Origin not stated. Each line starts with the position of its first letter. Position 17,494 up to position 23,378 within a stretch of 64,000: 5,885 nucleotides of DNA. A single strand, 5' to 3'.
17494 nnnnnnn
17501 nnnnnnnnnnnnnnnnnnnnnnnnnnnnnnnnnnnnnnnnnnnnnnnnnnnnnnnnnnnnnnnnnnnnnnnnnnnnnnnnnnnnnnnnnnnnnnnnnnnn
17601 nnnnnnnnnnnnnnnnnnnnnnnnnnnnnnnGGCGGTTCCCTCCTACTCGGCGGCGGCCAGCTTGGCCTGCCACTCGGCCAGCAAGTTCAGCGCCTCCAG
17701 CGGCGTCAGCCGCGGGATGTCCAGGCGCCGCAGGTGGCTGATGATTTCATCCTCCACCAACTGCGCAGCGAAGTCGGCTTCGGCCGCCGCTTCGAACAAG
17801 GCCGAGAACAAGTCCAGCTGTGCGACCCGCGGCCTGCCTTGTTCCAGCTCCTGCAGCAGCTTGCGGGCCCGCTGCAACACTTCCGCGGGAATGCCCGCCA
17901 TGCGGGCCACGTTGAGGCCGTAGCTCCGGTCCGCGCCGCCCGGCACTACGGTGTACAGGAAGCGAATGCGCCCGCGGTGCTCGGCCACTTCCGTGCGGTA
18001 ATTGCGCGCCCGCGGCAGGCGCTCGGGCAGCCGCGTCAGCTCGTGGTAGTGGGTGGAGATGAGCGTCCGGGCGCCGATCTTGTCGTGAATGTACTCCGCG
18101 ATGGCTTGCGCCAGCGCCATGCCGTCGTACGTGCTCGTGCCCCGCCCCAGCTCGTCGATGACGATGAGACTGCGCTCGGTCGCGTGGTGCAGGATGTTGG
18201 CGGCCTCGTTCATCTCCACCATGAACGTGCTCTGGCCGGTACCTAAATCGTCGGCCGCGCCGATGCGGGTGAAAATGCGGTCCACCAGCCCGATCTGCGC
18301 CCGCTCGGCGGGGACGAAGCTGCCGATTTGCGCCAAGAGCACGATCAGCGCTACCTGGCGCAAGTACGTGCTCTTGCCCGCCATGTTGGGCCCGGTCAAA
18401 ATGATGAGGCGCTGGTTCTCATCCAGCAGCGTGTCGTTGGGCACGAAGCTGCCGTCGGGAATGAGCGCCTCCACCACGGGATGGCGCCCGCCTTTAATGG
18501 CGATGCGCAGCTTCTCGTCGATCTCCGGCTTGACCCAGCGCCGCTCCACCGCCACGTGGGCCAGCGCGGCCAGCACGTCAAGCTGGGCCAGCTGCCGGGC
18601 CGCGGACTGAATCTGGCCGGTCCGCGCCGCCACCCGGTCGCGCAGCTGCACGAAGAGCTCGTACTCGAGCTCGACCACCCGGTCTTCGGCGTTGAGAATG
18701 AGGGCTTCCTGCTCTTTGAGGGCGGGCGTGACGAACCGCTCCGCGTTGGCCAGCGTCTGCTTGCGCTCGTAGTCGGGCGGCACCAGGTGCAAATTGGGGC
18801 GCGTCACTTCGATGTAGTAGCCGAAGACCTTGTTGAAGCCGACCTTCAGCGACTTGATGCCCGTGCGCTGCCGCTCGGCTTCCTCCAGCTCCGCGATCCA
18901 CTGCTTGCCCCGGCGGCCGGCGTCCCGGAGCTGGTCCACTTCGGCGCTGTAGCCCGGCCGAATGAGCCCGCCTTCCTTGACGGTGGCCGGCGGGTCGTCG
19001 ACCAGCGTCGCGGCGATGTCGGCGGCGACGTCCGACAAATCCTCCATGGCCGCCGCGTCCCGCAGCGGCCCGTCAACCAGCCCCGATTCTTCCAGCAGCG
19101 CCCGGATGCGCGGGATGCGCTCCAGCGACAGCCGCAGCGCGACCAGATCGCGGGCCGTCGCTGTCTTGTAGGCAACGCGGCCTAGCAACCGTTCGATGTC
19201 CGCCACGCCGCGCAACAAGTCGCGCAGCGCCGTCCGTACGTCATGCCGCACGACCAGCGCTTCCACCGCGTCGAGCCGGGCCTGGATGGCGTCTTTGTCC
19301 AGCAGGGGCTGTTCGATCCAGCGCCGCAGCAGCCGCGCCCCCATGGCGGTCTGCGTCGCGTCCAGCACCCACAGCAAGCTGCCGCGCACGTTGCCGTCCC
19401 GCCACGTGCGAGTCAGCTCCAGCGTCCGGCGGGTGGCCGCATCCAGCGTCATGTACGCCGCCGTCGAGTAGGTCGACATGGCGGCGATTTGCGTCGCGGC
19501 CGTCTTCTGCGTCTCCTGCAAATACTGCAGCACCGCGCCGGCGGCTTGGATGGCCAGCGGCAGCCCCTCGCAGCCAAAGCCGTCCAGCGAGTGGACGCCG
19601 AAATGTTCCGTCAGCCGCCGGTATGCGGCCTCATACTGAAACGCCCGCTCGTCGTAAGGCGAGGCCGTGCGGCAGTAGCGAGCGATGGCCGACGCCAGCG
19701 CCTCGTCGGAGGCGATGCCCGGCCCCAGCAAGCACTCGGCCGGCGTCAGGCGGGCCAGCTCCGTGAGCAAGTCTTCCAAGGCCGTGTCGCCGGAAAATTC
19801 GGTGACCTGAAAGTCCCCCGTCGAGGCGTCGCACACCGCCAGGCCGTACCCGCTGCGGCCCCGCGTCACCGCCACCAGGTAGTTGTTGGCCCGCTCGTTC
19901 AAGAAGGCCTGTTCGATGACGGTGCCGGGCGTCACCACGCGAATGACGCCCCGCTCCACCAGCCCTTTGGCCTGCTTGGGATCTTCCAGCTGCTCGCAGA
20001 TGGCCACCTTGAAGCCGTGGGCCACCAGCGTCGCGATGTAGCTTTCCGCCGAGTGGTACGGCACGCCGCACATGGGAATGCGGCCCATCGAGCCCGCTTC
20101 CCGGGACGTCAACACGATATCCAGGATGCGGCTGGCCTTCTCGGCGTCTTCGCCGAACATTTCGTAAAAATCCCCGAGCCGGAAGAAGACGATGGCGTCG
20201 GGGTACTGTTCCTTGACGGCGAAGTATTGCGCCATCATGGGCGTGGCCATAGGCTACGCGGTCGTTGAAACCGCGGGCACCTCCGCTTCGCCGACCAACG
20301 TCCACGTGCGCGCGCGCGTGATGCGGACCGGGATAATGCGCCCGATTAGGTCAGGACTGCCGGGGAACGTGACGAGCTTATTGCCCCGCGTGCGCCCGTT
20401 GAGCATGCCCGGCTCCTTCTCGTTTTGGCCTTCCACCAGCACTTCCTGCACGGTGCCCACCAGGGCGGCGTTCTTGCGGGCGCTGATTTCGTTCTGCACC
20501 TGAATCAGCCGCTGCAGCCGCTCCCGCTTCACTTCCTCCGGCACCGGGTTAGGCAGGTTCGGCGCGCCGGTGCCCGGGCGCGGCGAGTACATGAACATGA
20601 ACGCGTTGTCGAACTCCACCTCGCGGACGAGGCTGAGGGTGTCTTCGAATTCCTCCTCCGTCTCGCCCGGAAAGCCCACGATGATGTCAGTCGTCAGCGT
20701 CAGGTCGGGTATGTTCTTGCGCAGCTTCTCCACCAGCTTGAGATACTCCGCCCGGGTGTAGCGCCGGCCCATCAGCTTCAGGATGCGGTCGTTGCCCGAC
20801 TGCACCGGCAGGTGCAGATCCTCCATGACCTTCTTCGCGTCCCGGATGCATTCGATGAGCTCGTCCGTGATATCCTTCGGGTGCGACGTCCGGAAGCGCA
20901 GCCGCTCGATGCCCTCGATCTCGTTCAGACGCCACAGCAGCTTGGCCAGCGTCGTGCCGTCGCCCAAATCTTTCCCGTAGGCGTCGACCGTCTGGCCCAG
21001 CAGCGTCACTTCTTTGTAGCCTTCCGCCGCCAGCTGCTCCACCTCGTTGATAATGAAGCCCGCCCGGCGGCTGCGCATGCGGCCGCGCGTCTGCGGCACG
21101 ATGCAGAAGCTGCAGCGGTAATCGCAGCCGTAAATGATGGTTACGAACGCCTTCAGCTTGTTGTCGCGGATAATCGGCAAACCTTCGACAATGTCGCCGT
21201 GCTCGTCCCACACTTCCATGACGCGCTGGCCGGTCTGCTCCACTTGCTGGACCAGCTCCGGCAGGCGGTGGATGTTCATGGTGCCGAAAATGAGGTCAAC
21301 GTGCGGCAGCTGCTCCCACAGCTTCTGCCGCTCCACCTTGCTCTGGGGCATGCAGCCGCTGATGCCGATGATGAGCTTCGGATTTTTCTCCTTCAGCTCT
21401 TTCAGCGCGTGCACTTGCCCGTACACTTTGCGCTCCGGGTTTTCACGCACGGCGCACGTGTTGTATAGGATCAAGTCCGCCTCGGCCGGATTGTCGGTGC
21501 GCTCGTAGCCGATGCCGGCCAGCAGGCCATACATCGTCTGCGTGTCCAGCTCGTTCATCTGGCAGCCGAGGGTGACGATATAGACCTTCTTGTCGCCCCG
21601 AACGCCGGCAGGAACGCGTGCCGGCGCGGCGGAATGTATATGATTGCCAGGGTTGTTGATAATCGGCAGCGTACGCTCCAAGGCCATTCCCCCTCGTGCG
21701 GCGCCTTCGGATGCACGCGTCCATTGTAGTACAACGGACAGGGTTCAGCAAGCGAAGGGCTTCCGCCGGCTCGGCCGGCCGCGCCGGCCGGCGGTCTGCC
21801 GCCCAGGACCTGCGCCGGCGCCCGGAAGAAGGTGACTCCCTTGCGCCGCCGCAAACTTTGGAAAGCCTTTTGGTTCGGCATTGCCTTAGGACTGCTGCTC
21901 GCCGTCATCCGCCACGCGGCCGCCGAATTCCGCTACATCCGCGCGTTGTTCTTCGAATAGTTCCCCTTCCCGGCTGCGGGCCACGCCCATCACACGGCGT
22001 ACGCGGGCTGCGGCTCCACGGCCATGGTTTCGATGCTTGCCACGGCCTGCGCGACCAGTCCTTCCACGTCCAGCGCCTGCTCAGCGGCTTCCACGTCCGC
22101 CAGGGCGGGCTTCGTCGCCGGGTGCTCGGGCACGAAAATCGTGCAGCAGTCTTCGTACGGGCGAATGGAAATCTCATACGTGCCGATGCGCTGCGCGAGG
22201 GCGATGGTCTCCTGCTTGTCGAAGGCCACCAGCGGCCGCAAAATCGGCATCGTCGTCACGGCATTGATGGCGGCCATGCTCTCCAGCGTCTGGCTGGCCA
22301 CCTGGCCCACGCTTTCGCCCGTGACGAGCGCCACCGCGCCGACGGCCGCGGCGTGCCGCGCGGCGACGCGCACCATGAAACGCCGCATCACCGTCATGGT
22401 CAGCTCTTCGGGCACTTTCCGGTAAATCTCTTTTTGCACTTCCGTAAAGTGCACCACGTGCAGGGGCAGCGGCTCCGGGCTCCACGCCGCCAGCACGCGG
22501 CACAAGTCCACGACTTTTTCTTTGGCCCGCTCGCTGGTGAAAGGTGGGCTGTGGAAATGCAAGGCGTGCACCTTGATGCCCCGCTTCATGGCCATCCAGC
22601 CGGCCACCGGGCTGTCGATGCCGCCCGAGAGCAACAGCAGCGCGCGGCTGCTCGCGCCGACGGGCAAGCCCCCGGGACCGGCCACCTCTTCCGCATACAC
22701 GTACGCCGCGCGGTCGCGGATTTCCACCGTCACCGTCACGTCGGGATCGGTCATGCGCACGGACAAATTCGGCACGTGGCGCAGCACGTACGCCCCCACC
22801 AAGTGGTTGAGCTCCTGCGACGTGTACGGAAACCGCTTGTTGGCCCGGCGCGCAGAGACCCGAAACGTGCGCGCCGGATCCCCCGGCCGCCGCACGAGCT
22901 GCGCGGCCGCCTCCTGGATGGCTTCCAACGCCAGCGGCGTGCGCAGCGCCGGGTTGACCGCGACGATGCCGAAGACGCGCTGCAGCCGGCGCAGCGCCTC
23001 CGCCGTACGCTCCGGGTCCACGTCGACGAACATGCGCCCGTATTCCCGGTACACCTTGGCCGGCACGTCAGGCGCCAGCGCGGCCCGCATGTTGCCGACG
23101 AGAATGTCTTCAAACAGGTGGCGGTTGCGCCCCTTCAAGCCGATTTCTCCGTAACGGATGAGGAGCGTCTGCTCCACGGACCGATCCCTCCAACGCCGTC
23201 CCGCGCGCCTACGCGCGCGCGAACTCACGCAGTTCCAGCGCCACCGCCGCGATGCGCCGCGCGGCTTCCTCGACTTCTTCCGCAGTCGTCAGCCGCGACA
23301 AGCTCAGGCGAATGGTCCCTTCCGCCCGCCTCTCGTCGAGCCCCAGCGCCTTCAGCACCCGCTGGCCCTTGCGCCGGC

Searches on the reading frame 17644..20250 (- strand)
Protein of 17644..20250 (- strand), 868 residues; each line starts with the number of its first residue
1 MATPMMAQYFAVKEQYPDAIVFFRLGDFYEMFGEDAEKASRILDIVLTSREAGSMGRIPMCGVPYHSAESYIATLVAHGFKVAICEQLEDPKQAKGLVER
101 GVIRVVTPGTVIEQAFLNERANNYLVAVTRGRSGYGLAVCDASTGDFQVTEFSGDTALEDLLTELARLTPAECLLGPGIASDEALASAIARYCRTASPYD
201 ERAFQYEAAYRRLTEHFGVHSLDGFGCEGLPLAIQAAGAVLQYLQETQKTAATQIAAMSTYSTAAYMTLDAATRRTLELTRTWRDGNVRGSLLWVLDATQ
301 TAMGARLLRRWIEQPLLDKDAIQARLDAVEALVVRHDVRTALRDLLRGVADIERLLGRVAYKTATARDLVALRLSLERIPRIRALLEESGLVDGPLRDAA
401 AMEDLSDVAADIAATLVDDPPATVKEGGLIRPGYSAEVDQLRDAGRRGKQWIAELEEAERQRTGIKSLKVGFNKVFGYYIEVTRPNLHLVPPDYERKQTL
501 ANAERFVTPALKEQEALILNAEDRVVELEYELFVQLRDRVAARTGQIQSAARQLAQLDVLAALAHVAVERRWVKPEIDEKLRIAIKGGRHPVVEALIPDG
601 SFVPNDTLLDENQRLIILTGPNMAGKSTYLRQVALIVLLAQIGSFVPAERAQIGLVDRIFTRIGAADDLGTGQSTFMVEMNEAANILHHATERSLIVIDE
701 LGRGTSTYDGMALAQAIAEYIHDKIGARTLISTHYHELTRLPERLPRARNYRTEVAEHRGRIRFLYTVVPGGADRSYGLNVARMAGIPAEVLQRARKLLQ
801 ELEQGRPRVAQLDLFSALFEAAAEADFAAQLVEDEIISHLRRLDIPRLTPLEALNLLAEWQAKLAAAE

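Call 30: search_protein_families(library=pfam, proteins=[window:17644-20250:-], max_evalue=0.00001)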
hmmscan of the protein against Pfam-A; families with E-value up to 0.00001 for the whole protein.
window:17644-20250:- (868 aa): 5 families
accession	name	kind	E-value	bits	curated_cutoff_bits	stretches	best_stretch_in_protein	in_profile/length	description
PF00488.27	MutS_V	-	2.1e-84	282.6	30.2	1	616-803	1-188/188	MutS domain V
PF05192.23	MutS_III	-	1.3e-54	185.9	34.1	1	272-564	1-194/194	MutS domain III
PF01624.25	MutS_I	-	2.3e-46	157.1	20.6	1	3-114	1-112/113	MutS domain I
PF05188.22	MutS_II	-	5.6e-33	114.6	25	1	123-255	1-132/133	MutS domain II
PF05190.23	MutS_IV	-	3.9e-29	101.2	22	1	433-524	1-92/92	MutS family domain IV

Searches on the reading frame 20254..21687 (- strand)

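Call 30: search_protein_families(library=pfam, proteins=[window:20254-21687:-], max_evalue=0.00001)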
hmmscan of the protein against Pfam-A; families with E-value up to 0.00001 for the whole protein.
window:20254-21687:- (477 aa): 3 families
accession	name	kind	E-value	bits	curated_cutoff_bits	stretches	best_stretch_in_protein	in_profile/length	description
PF04055.27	Radical_SAM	-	7.1e-32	111.3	29.5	1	183-353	2-165/166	Radical SAM superfamily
PF00919.26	UPF0004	-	2.6e-28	98.3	27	1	34-135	1-98/98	Uncharacterized protein family UPF0004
PF01938.26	TRAM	-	1.5e-13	50.8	21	1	409-467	3-59/61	TRAM domain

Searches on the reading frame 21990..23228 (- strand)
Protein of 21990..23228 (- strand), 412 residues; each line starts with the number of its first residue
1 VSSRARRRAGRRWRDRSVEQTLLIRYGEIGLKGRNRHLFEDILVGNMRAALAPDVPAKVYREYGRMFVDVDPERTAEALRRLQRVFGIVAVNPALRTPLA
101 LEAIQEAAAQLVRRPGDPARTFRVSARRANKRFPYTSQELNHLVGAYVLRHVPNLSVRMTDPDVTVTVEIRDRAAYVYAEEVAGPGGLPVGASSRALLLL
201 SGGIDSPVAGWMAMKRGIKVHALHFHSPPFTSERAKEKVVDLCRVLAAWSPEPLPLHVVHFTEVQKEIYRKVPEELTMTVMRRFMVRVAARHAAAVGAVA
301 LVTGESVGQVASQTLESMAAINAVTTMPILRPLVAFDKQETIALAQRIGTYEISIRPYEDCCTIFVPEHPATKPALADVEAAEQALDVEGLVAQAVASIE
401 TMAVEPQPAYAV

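Call 28: search_protein_families(library=pfam, proteins=[window:21990-23228:-], max_evalue=0.00001)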
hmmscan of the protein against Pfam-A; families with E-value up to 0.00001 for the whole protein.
window:21990-23228:- (412 aa): 4 families
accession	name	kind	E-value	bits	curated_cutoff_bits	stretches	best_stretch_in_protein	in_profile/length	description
PF02568.20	ThiI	-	4.5e-67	225.9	20.5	1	191-387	1-196/197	Thiamine biosynthesis protein (ThiI)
PF22025.1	ThiI_fer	-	6.7e-23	81.4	25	1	22-91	2-71/72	ThiI ferredoxin-like domain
PF02926.22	THUMP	-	3.2e-18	66.3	20.6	1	101-179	4-83/84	THUMP domain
PF06508.19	QueC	-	1.6e-07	31.5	22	1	195-355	1-181/210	Queuosine biosynthesis protein QueC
